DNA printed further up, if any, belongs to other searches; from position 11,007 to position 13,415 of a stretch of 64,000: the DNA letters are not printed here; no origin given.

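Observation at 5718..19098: Lower-GC 13-kb block: a giant LamG/beta-helix surface protein translationally coupled to a Sec-signal RHS toxin, with no known secretion-system marker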

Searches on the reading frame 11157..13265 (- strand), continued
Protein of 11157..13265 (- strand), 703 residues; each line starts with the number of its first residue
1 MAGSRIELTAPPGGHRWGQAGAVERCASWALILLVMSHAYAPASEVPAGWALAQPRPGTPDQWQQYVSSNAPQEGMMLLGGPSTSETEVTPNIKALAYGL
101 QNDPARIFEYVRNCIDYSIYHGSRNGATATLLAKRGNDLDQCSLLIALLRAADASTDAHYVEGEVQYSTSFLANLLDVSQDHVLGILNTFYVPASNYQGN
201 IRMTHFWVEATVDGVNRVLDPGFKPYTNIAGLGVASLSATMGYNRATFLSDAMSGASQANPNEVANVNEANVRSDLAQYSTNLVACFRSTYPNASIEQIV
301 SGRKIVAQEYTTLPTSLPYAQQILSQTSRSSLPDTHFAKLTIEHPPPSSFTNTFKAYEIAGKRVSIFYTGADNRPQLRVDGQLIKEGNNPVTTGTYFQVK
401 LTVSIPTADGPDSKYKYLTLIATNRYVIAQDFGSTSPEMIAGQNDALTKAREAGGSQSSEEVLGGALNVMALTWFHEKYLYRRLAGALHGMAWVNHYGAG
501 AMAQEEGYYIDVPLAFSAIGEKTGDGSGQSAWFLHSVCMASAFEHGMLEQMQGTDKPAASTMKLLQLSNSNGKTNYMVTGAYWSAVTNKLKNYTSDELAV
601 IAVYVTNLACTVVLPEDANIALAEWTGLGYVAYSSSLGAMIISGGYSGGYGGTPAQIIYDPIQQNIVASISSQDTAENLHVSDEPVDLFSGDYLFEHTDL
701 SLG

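Call 113: search_protein_families(library=pfam, proteins=[L022:201-2186:+, L007:8052-9755:+, L006:122-3313:+, L021:6835-9768:+, L003:8661-9929:+, L011:8549-9793:+, L015:2749-3441:+], max_evalue=0.001)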
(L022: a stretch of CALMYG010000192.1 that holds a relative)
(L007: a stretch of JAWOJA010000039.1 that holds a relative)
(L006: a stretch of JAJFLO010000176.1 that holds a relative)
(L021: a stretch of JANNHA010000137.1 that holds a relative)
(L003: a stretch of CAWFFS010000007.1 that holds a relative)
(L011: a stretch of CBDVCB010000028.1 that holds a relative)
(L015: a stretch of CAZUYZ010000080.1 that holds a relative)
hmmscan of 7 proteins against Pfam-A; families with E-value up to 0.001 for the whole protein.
L022:201-2186:+ (661 aa): 2 families
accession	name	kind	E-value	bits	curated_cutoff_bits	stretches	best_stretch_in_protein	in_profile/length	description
PF18884.5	TSP3_bac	-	6e-11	42.4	25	1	308-330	1-22/22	Bacterial TSP3 repeat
PF05593.20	RHS_repeat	-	0.00018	22.2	22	0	626-654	1-30/38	RHS Repeat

L007:8052-9755:+ (568 aa): 1 family
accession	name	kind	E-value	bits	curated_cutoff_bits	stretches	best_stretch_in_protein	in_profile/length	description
PF18884.5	TSP3_bac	-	3.8e-07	30.3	25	1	358-377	1-19/22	Bacterial TSP3 repeat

L006:122-3313:+ (1063 aa): 6 families
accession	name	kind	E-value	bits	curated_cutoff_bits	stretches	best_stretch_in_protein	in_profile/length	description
PF13088.12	BNR_2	-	4.7e-10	39.7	31.4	1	346-520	120-277/277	BNR repeat-like domain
PF15892.11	BNR_4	-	1.5e-06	28.3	27.3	0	446-544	92-193/272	BNR repeat-containing family member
PF23044.1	SH3-C_UBE2O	-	3.4e-05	24.1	21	0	509-526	29-47/68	UBE2O, ubiquitin binding SH3-C domain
PF18884.5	TSP3_bac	-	0.0002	21.6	25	0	94-114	1-21/22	Bacterial TSP3 repeat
PF15899.11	BNR_6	-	0.00022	21.4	27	0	537-544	4-11/14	BNR-Asp box repeat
PF02368.24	Big_2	-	0.00026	21.3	22.8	1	637-668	35-66/79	Bacterial Ig-like domain (group 2)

L021:6835-9768:+ (977 aa): 2 families
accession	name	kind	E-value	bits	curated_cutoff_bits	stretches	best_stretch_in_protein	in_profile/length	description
PF07495.19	Y_Y_Y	-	6e-05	23.3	26.6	0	396-430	29-64/65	Y_Y_Y domain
PF16640.11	Big_3_5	-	0.00069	20.6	35.5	1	653-728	11-82/88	Bacterial Ig-like domain (group 3)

L003:8661-9929:+ (422 aa): 1 family
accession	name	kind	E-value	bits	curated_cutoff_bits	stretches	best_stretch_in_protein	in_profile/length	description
PF18884.5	TSP3_bac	-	1e-16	60.8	25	3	260-280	1-21/22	Bacterial TSP3 repeat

L011:8549-9793:+ (414 aa): 1 family
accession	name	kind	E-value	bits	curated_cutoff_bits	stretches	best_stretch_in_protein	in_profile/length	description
PF18884.5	TSP3_bac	-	6.2e-05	23.2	25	1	343-364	1-22/22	Bacterial TSP3 repeat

L015:2749-3441:+ (230 aa): 1 family
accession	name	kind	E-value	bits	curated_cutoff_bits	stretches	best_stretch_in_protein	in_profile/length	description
PF18884.5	TSP3_bac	-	1.1e-05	25.7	25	0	163-181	1-19/22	Bacterial TSP3 repeat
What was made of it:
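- Upstream partners carry TSP3 plus LamG, BNR, Ig or beta-helix modules (call 113). Partner modules (BNR, LamG, Ig, beta-helix) are typical of extracellular binding or glycan-active proteins (call 113).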
